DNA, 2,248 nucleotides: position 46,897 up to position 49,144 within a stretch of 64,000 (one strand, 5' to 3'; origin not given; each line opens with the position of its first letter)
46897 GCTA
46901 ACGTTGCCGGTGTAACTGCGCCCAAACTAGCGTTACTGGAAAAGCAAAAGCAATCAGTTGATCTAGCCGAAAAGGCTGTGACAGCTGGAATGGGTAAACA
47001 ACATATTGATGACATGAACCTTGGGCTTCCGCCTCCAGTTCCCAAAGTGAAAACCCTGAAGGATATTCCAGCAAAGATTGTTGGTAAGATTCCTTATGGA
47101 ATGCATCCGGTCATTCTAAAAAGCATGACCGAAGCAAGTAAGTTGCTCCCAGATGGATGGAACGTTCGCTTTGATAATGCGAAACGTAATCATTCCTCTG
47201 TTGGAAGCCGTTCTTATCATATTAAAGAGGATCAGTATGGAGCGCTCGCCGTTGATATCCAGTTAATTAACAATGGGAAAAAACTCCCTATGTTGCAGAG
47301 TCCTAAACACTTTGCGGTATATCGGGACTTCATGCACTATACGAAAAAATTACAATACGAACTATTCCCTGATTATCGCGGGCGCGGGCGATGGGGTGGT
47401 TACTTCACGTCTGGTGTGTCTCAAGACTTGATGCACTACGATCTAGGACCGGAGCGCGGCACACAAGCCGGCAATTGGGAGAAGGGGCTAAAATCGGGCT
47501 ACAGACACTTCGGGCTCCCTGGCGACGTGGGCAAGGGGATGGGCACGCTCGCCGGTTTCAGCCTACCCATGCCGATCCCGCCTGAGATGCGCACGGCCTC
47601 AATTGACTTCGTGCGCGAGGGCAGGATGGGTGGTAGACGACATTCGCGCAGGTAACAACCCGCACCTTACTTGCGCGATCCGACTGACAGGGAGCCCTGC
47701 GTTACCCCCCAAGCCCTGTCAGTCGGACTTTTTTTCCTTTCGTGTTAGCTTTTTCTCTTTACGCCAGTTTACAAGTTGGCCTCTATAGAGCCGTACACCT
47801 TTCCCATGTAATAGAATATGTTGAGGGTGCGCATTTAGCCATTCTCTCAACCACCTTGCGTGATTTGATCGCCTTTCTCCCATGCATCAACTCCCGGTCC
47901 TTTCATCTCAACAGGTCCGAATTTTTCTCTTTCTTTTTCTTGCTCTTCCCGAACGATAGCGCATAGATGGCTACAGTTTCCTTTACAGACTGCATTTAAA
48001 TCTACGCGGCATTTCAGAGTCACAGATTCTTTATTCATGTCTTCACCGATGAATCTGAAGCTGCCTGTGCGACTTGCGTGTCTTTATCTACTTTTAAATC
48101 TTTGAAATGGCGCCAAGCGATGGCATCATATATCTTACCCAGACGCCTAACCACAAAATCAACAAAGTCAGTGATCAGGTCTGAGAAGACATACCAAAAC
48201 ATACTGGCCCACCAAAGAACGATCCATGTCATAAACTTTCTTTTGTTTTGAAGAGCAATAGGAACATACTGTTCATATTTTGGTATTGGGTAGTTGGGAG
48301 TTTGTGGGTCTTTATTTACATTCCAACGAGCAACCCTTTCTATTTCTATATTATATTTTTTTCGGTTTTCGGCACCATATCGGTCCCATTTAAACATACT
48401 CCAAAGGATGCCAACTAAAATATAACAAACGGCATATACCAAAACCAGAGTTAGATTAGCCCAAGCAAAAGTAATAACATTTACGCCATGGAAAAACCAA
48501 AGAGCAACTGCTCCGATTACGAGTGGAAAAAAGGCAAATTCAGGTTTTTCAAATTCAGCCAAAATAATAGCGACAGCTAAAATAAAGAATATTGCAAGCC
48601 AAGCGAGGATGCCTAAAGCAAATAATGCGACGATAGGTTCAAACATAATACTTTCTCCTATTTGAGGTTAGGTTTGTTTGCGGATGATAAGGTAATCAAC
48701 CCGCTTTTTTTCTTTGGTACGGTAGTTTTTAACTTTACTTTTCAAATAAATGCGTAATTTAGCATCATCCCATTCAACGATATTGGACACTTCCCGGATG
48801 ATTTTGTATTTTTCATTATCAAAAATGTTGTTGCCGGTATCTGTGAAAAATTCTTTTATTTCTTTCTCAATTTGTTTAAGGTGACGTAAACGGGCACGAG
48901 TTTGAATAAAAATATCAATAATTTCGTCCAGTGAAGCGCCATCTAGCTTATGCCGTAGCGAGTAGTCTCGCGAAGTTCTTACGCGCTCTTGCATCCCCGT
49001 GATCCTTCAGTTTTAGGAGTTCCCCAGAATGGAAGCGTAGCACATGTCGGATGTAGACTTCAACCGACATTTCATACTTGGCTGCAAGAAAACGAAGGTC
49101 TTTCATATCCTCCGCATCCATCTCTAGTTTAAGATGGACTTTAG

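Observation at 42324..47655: Two tail-associated peptidoglycan hydrolases with paralogous M15-like domains; the 3' end of the second gene is a GC-rich mosaic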

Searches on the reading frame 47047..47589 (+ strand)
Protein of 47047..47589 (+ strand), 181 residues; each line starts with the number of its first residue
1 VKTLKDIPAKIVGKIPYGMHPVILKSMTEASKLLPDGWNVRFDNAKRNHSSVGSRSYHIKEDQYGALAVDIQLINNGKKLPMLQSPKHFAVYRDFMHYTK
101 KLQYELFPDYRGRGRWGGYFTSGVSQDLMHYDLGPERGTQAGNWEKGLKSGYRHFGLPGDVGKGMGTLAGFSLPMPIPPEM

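Call 37: search_protein_families(library=pfam, proteins=[window:47047-47589:+], max_evalue=10)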
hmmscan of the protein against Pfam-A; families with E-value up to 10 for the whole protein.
window:47047-47589:+ (181 aa): 0 families

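Call 42: search_solved_structures(query=A3, max_evalue=10, show_alignments=3)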
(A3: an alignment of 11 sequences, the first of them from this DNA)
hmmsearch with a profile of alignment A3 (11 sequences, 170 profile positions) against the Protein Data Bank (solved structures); distinct sequences matched with E-value up to 10: 5.
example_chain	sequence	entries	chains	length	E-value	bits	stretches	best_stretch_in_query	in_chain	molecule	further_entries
3hhr_B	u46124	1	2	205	0.65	13.5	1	11-50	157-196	HUMAN GROWTH HORMONE RECEPTOR (hGHbp)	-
2aew_A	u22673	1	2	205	0.71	13.4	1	11-50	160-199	Growth hormone receptor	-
1a22_B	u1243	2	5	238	0.84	13.2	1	11-50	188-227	GROWTH HORMONE RECEPTOR | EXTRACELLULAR DOMAIN HUMAN GROWTH HORMONE RECEPTOR (1-238)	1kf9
1hwg_B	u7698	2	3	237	0.85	13.2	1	11-50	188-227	GROWTH HORMONE BINDING PROTEIN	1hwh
1axi_B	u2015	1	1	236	1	12.9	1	11-50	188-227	GROWTH HORMONE RECEPTOR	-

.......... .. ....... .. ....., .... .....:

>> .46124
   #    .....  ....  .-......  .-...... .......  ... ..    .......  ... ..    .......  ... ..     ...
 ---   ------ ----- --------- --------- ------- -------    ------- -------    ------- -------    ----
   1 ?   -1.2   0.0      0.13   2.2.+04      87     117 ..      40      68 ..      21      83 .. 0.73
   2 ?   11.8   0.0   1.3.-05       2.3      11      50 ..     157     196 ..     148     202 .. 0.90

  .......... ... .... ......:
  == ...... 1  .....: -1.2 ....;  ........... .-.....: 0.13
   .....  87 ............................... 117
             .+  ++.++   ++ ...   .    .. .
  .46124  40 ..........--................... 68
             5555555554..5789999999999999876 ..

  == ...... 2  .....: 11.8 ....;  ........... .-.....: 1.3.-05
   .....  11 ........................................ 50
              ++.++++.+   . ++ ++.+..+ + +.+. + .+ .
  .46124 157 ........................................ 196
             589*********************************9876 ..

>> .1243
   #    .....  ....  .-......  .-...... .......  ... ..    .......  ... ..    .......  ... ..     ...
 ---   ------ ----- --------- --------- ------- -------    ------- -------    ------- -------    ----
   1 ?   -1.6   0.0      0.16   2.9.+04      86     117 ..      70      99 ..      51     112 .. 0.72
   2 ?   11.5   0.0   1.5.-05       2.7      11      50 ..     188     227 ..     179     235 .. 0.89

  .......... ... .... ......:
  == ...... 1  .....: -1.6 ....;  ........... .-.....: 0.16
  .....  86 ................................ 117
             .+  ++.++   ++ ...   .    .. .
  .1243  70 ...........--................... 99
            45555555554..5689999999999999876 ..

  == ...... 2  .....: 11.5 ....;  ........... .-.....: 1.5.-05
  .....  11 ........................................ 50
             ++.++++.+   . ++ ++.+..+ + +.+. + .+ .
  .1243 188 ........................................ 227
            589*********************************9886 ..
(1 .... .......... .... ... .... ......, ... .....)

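Call 43: find_related_loci(query=A3, collection=genome_contigs, flank=3000)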
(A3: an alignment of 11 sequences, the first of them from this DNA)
Query A3 (171 aa) in genome_contigs; peptide patterns used: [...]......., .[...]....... (x = any residue, [..] = any of these).
17 stretches matched a pattern; 3 encode a relative of the query (tblastn E <= 1e-3); 3 distinct loci.
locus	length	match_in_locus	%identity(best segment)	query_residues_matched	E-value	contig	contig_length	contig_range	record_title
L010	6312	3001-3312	60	61-164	3e-40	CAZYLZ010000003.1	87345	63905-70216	MAG TPA_asm: uncultured Candidatus Saccharibacteria bacterium isolate SRP278252_co1_807 genome assembly, contig: NODE_28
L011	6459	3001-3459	47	12-167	3e-39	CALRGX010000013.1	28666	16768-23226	MAG: Parcubacteria group bacterium isolate TrH-25oct19-144 genome assembly, contig: TrH-25oct19-C2902, whole genome shot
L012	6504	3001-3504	39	11-158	4e-31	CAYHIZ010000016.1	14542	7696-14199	MAG TPA_asm: uncultured Candidatus Saccharibacteria bacterium isolate ERP119705_co13_459 genome assembly, contig: NODE_5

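Call 47: find_related_loci(query=A3, collection=viral_contigs, flank=6000)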
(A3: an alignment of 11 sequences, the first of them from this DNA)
Query A3 (171 aa) in viral_contigs; peptide patterns used: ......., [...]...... (x = any residue, [..] = any of these).
57 stretches matched a pattern; 4 encode a relative of the query (tblastn E <= 1e-3); 4 distinct loci.
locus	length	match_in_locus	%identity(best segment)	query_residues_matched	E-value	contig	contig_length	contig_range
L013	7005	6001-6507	74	3-171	2e-86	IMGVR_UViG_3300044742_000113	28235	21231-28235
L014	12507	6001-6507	74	3-171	2e-86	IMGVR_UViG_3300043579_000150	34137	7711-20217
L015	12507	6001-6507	63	3-170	3e-71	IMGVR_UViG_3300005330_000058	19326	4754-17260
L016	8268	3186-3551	33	11-134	4e-12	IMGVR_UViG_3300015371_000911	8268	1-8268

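Call 51: find_related_loci(query=A3, collection=metagenome_contigs, flank=4000)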
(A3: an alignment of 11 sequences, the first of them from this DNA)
Query A3 (171 aa) in metagenome_contigs; peptide patterns used: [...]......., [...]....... (x = any residue, [..] = any of these).
101 stretches matched a pattern; 8 encode a relative of the query (tblastn E <= 1e-3); 8 distinct loci.
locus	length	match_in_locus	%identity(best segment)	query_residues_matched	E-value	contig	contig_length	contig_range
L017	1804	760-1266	69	1-169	3e-83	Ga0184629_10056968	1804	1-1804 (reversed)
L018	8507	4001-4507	63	3-170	3e-71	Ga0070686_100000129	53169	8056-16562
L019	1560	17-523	61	3-170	1e-68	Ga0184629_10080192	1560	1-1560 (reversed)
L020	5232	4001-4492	55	2-167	4e-57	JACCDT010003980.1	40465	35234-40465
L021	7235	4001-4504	51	1-167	8e-52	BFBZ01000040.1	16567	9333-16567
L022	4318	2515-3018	49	1-167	4e-49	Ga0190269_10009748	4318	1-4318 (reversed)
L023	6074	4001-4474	47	11-158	2e-44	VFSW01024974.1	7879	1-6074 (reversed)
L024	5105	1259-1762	39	11-158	7e-31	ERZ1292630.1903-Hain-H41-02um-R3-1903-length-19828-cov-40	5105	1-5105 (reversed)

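Call 97: search_protein_representatives(alignment_id=A3)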
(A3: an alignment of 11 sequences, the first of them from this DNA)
Query: 11 sequences, 170 profile positions. Proteins with E-value up to 0.001 (for the whole library): 966; up to 1e-10: 550; up to 1e-30: 24. The best 150 are listed.
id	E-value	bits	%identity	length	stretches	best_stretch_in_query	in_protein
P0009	1.1e-86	305.8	-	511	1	2-170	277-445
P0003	4.0e-84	297.4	-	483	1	2-170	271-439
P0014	1.1e-73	263.5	-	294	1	2-169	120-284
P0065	5.3e-63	228.7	-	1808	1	10-169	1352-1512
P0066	2.5e-62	226.5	-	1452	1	5-169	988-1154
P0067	5.1e-62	225.5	-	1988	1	10-169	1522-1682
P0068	5.5e-62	225.4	-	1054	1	4-167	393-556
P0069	2.4e-58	213.5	-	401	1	2-169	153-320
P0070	2.5e-57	210.2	-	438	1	2-169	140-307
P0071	2.7e-55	203.6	-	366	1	2-169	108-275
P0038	2.1e-54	200.7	-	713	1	20-166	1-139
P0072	2.9e-54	200.3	-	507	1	5-160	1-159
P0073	3.8e-52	193.4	-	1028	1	10-161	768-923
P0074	7.6e-51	189.1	-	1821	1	11-168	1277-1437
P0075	7.4e-49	182.7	-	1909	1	2-166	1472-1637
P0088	4.2e-28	115.1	-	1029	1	6-148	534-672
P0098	1.3e-22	97.2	-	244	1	6-160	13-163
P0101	3.3e-22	95.9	-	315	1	8-146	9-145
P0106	4.6e-22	95.4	-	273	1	12-150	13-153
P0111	3.9e-21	92.4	-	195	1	16-167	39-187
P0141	5.5e-19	85.4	-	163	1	10-147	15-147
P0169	1.1e-17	81.2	-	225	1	19-158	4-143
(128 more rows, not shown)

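Call 98: search_protein_families(library=pfam, proteins=[P0068, P0069, P0073, P0088, P0098, P0106, P0111, P0141, P0169, P0101], max_evalue=0.01)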
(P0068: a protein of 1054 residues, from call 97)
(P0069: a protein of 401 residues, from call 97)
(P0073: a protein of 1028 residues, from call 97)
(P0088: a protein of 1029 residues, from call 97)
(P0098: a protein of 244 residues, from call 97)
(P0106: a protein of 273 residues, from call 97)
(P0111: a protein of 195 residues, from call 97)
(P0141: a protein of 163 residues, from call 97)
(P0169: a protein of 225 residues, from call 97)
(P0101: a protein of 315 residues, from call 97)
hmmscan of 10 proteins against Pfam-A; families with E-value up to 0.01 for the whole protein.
P0068 (1054 aa): 0 families

P0069 (401 aa): 0 families

P0073 (1028 aa): 0 families

P0088 (1029 aa): 0 families

P0098 (244 aa): 0 families

P0106 (273 aa): 0 families

P0111 (195 aa): 0 families

P0141 (163 aa): 1 family
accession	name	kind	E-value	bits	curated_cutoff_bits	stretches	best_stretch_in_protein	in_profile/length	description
PF01429.25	MBD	-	0.0036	17.3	21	1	26-79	5-52/77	Methyl-CpG binding domain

P0169 (225 aa): 0 families

P0101 (315 aa): 0 families

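Call 101: search_solved_structures(query=A6, max_evalue=10, show_alignments=2)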
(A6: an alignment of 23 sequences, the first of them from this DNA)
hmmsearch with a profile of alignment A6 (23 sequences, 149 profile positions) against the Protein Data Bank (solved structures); distinct sequences matched with E-value up to 10: 21.
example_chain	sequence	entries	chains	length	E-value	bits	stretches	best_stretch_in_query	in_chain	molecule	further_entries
2vo9_A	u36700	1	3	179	0.062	16.6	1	37-65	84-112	L-ALANYL-D-GLUTAMATE PEPTIDASE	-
8q2g_A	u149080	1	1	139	0.08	16.2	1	6-122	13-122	Peptidoglycan L-alanyl-D-glutamate endopeptidase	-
3k7i_B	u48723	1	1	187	0.54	13.5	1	10-59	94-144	Indian hedgehog protein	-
3n1f_A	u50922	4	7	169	0.54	13.5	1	9-59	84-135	Indian hedgehog protein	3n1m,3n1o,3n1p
3k7j_B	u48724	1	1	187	0.57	13.4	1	10-59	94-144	Indian hedgehog protein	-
3k7h_B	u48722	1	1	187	0.58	13.4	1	10-59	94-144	Indian hedgehog protein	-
3k7g_B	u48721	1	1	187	0.58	13.4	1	10-59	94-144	Indian hedgehog protein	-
2wfx_A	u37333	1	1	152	0.67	13.2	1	12-59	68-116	SONIC HEDGEHOG PROTEIN N-PRODUCT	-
2wg4_A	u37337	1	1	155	0.69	13.2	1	12-59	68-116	SONIC HEDGEHOG PROTEIN N-PRODUCT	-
3n1r_A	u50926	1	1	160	0.73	13.1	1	12-59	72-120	Sonic hedgehog protein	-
1vhh_A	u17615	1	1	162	0.75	13.1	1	12-59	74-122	SONIC HEDGEHOG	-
7rpk_H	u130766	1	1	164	0.77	13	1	12-59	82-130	Sonic hedgehog protein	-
3ho5_H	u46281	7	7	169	0.79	13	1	12-59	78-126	Sonic hedgehog protein | Sonic hedgehog protein N-product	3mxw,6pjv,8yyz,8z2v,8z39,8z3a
3d1m_A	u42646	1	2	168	0.79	13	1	12-59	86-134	Sonic hedgehog protein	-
6e1h_C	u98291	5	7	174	0.81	12.9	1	12-59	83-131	Sonic hedgehog protein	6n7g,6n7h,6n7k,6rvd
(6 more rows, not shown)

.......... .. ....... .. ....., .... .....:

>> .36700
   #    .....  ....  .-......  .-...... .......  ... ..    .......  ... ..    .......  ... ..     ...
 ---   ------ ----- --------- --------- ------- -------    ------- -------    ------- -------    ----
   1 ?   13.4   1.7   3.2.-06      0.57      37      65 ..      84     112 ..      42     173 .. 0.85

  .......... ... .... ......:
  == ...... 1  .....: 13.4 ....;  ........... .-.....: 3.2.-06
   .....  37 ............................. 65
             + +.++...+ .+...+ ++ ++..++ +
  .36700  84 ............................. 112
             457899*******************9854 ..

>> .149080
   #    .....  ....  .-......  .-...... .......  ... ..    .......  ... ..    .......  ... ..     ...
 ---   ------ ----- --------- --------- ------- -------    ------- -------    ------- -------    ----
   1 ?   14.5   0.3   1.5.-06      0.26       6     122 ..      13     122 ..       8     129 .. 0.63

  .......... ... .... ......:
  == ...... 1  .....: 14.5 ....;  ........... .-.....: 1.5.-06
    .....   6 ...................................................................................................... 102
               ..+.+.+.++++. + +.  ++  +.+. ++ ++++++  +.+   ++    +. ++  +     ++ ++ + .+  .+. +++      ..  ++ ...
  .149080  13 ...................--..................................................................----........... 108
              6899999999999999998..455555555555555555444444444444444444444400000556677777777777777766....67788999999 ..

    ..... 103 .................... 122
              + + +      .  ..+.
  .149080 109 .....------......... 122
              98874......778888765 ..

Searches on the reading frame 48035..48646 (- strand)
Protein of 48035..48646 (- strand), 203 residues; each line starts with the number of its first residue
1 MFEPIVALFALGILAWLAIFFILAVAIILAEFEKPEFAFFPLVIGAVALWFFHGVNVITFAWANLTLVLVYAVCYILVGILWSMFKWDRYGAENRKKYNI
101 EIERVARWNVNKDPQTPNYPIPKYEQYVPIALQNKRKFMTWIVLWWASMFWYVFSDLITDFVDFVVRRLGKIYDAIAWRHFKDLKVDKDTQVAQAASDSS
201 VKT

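Call 6: search_protein_families(library=pfam, proteins=[window:48035-48646:-], max_evalue=0.1)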
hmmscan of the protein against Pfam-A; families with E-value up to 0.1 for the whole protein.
window:48035-48646:- (203 aa): 1 family
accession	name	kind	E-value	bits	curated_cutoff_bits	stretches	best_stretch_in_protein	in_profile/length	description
PF18303.6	Saf_2TM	-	0.021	15.1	29.5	1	64-109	67-112/152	SAVED-fused 2TM effector domain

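Call 7: search_protein_families(library=phrogs, proteins=[window:48035-48646:-], max_evalue=0.01)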
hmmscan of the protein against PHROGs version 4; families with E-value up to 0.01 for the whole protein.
window:48035-48646:- (203 aa): 0 families

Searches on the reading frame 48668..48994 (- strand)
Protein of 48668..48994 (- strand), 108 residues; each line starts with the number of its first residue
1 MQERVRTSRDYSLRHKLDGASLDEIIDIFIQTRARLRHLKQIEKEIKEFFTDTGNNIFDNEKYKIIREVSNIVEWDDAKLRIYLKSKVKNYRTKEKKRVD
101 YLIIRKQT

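Call 103: search_protein_families(library=phrogs, proteins=[window:48668-48994:-], max_evalue=0.001)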
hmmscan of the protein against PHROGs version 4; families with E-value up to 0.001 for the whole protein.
window:48668-48994:- (108 aa): 1 family
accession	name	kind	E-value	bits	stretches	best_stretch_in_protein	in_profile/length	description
phrog_38329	-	unknown function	0.00016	22.6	1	11-73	116-177/200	-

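Call 104: search_protein_families(library=pfam, proteins=[window:48668-48994:-], max_evalue=0.01)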
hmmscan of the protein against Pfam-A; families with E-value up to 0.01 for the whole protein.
window:48668-48994:- (108 aa): 0 families
